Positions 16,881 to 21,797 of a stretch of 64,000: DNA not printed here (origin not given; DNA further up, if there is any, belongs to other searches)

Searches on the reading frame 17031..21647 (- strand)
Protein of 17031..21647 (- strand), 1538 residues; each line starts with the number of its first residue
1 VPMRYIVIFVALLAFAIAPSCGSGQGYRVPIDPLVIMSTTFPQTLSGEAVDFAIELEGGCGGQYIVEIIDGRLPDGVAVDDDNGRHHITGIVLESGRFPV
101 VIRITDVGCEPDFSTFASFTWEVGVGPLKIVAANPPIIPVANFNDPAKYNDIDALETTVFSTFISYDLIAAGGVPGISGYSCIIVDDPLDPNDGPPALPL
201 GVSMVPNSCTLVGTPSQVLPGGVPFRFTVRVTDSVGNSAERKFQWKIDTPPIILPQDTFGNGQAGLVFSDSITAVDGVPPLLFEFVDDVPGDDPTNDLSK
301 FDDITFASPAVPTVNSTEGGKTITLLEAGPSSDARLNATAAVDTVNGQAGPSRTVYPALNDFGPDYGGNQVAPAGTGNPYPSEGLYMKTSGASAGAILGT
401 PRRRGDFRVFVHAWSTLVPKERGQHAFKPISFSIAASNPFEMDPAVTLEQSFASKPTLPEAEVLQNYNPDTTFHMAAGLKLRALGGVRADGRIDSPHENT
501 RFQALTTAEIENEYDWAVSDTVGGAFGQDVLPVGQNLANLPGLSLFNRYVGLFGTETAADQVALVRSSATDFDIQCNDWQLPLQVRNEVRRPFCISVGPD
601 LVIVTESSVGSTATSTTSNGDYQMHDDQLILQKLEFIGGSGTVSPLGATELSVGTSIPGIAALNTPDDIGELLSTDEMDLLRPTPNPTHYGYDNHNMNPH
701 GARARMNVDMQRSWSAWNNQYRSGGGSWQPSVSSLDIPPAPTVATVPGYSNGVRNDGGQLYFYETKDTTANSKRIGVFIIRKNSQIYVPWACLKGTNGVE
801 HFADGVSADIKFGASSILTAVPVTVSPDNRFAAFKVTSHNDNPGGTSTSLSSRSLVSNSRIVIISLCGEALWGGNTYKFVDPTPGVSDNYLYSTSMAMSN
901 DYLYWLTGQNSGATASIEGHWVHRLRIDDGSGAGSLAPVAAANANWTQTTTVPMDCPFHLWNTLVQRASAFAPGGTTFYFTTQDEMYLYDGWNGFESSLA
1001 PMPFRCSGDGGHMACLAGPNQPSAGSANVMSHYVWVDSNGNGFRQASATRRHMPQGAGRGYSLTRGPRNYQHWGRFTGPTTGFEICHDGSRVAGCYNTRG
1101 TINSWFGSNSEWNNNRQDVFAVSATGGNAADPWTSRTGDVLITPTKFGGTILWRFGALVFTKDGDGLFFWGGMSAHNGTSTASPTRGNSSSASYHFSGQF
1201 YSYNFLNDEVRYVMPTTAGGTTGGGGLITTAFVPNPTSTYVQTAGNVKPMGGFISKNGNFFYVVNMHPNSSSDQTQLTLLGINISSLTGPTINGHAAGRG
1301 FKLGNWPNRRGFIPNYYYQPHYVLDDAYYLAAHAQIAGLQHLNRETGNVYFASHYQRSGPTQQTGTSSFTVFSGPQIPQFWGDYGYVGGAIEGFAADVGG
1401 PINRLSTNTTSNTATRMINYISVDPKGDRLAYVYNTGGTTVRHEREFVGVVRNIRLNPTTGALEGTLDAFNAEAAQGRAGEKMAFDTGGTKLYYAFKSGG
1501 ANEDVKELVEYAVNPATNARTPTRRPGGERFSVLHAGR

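Call 17: search_protein_families(library=pfam, proteins=[window:17031-21647:-], max_evalue=0.001)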
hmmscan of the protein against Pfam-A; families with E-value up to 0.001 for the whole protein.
window:17031-21647:- (1538 aa): 1 family
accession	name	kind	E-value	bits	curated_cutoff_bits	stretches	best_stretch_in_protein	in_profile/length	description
PF05345.18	He_PIG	-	6.4e-07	30.2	24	1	194-247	44-95/96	Putative Ig domain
